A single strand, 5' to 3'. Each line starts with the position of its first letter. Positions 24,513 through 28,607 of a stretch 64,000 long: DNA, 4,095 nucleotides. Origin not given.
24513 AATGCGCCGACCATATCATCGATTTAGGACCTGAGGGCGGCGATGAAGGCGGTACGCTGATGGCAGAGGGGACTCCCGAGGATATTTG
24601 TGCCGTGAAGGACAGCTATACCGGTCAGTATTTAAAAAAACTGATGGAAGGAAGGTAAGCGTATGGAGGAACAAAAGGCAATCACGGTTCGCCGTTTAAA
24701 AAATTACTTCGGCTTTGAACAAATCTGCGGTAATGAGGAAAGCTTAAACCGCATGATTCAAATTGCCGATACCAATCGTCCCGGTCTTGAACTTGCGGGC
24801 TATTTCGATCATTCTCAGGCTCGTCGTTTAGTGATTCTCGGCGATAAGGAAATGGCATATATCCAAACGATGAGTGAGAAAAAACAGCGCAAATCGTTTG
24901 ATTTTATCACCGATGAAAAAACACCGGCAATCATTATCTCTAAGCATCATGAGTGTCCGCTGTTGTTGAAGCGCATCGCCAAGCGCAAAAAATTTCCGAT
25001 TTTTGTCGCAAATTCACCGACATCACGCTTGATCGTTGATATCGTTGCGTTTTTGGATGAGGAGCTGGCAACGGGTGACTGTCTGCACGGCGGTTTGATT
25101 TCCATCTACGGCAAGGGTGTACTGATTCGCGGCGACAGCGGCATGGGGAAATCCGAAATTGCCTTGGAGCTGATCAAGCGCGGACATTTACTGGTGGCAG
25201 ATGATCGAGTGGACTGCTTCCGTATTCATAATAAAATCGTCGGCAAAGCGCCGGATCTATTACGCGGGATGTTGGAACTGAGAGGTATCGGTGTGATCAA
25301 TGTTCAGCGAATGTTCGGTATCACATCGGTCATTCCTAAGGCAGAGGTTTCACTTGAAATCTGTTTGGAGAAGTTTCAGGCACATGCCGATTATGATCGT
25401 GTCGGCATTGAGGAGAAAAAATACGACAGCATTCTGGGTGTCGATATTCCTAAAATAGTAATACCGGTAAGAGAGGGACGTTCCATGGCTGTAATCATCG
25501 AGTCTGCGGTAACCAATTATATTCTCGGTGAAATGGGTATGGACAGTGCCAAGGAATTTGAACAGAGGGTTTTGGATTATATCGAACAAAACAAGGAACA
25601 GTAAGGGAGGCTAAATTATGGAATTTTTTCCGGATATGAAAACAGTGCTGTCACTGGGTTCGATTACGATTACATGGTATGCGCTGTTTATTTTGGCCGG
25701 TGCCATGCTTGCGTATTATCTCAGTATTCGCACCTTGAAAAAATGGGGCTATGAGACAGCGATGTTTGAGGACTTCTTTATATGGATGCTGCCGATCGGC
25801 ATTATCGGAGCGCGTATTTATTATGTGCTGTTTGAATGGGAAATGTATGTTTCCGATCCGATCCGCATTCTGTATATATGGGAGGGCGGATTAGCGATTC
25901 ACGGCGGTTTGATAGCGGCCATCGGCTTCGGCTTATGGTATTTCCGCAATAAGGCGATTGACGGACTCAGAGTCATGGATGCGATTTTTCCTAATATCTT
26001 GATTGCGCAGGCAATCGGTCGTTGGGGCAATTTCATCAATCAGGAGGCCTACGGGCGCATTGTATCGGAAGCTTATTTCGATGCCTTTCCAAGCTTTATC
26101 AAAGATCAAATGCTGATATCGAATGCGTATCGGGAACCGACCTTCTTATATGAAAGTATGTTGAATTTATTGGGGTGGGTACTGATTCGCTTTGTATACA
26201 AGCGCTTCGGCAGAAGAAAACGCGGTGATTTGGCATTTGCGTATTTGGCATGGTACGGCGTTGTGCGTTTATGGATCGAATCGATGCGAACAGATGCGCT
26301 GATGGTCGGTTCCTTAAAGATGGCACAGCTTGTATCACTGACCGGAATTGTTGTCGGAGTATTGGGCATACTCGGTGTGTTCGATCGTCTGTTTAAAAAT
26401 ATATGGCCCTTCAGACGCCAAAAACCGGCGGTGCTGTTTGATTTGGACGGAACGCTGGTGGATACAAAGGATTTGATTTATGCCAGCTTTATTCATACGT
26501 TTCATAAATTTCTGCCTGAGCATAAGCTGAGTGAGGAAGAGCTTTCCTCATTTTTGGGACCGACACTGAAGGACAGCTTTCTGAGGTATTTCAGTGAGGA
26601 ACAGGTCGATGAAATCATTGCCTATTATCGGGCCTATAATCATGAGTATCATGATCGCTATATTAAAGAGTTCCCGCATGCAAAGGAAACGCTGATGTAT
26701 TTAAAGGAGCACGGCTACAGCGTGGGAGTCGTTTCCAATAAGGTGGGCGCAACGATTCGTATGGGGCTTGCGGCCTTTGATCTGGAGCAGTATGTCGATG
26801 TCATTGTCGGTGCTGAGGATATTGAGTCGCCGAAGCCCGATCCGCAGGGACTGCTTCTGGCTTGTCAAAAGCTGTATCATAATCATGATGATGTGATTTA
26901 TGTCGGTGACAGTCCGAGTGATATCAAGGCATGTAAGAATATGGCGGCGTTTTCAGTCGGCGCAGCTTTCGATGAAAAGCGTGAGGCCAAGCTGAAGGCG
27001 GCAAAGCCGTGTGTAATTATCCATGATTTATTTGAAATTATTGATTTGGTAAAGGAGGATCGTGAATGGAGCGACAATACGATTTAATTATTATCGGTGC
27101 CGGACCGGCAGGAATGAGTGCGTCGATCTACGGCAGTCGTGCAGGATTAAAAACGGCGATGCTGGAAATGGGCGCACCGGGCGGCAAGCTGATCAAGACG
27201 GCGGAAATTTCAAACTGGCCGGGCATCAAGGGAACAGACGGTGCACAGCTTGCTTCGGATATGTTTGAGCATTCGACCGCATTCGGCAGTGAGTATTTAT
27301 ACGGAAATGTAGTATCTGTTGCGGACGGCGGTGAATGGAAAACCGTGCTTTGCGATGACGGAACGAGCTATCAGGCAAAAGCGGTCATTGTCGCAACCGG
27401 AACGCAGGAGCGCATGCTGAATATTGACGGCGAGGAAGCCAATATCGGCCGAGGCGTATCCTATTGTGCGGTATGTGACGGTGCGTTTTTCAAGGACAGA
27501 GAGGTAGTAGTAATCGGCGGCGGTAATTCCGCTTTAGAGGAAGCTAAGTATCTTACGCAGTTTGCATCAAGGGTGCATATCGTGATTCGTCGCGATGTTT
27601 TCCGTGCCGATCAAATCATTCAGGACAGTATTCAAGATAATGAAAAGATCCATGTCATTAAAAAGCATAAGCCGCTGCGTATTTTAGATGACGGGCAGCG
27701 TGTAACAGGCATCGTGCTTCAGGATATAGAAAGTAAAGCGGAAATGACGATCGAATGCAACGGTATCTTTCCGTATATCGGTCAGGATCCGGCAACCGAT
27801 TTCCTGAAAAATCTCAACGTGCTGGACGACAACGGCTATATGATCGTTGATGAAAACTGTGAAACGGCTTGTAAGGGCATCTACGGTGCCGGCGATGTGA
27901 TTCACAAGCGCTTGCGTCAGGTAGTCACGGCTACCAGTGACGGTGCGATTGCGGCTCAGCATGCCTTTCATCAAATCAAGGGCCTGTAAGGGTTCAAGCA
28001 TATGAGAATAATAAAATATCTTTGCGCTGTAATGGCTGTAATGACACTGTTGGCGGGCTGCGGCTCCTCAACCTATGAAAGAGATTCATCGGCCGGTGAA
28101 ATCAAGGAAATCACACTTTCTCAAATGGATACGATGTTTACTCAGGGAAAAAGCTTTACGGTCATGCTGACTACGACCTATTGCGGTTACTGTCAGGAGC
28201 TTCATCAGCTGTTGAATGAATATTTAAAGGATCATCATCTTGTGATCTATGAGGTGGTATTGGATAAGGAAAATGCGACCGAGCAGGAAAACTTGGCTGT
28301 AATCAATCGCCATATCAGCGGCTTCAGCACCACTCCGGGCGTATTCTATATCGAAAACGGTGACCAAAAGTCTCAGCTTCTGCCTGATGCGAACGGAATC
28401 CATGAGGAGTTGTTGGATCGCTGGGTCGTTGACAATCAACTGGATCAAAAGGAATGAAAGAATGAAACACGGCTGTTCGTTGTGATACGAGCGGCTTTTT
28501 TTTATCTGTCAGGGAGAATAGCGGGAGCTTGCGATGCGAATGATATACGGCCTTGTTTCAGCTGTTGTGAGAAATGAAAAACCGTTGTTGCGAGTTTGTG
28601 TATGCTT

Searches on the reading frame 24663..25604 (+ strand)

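Call 68: search_protein_families(library=pfam, proteins=[window:24663-25604:+], max_evalue=0.001)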
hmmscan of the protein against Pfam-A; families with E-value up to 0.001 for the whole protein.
window:24663-25604:+ (313 aa): 2 families
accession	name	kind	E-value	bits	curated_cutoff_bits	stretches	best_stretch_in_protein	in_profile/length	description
PF07475.17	Hpr_kinase_C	-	2.1e-61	206.9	33.3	1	134-302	2-170/171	HPr Serine kinase C-terminal domain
PF02603.21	Hpr_kinase_N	-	3.1e-32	111.6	24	1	7-131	1-125/125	HPr Serine kinase N terminus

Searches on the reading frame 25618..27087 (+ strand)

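Call 68: search_protein_families(library=pfam, proteins=[window:25618-27087:+], max_evalue=0.001)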
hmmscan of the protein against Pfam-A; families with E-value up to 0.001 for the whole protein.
window:25618-27087:+ (489 aa): 5 families
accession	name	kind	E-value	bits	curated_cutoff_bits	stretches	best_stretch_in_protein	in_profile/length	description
PF01790.23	LGT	-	3.6e-68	229.9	24.9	1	9-251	2-238/240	Prolipoprotein diacylglyceryl transferase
PF13419.12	HAD_2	-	9.2e-52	176.2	23.8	1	272-447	1-176/178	Haloacid dehalogenase-like hydrolase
PF00702.32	Hydrolase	-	2.4e-24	87.2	26.4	1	271-441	3-189/191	haloacid dehalogenase-like hydrolase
PF12710.13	HAD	-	1.9e-12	48.4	27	1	272-438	1-187/189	haloacid dehalogenase-like hydrolase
PF13344.12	Hydrolase_6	-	0.00085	19.8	27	0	351-377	15-41/101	Haloacid dehalogenase-like hydrolase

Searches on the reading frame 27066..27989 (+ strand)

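Call 68: search_protein_families(library=pfam, proteins=[window:27066-27989:+], max_evalue=0.001)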
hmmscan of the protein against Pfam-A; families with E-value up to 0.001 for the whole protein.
window:27066-27989:+ (307 aa): 13 families
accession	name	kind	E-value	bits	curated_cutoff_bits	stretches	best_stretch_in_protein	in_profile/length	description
PF07992.20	Pyr_redox_2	-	2.8e-48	165.2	26.1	1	5-293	1-291/291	Pyridine nucleotide-disulphide oxidoreductase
PF13738.12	Pyr_redox_3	-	3.4e-22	79.5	30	1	81-276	103-305/305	Pyridine nucleotide-disulphide oxidoreductase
PF00070.33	Pyr_redox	-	1.5e-16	61.1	22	1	147-220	2-81/82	Pyridine nucleotide-disulphide oxidoreductase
PF01134.28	GIDA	-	5.6e-09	36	22.1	1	6-64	1-54/391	Glucose inhibited division protein A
PF01946.23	Thi4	-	1.5e-07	31.3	26.2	1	5-40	18-55/235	Thi4 family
PF03486.20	HI0933_like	-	2e-06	27.9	50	0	6-43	2-39/244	HI0933-like protein Rossmann domain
PF05834.18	Lycopene_cycl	-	5.9e-06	26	23.4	0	61-115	88-143/380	Lycopene cyclase protein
PF12831.13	FAD_oxidored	-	9.4e-06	25.6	27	1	6-40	1-36/416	FAD dependent oxidoreductase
PF00890.30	FAD_binding_2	-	1.4e-05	24.9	20.4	1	6-39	1-35/414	FAD binding domain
PF01266.30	DAO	-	3.5e-05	23.9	27.9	0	6-39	1-35/353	FAD dependent oxidoreductase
PF13434.12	Lys_Orn_oxgnase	-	0.0003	20.5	21.3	0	97-179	141-225/339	L-lysine 6-monooxygenase/L-ornithine 5-monooxygenase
PF13241.12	NAD_binding_7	-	0.00067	20.6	22.1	0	142-182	5-41/104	Putative NAD(P)-binding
PF13450.12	NAD_binding_8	-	0.00087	20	21.9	0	9-45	1-37/68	NAD(P)-binding Rossmann-like domain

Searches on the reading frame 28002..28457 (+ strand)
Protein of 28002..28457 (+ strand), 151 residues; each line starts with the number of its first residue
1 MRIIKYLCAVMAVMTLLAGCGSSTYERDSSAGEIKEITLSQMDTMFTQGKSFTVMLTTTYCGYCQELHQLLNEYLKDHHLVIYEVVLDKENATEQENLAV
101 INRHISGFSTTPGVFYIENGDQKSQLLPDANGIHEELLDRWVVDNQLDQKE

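Call 68: search_protein_families(library=pfam, proteins=[window:28002-28457:+], max_evalue=0.001)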
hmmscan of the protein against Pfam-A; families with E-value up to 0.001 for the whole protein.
window:28002-28457:+ (151 aa): 2 families
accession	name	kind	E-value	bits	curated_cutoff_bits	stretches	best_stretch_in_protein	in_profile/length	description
PF13098.12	Thioredoxin_2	-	5.9e-05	23.8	27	1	48-120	4-85/104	Thioredoxin-like domain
PF00462.30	Glutaredoxin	-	0.00031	21.3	22.9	1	54-115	2-54/60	Glutaredoxin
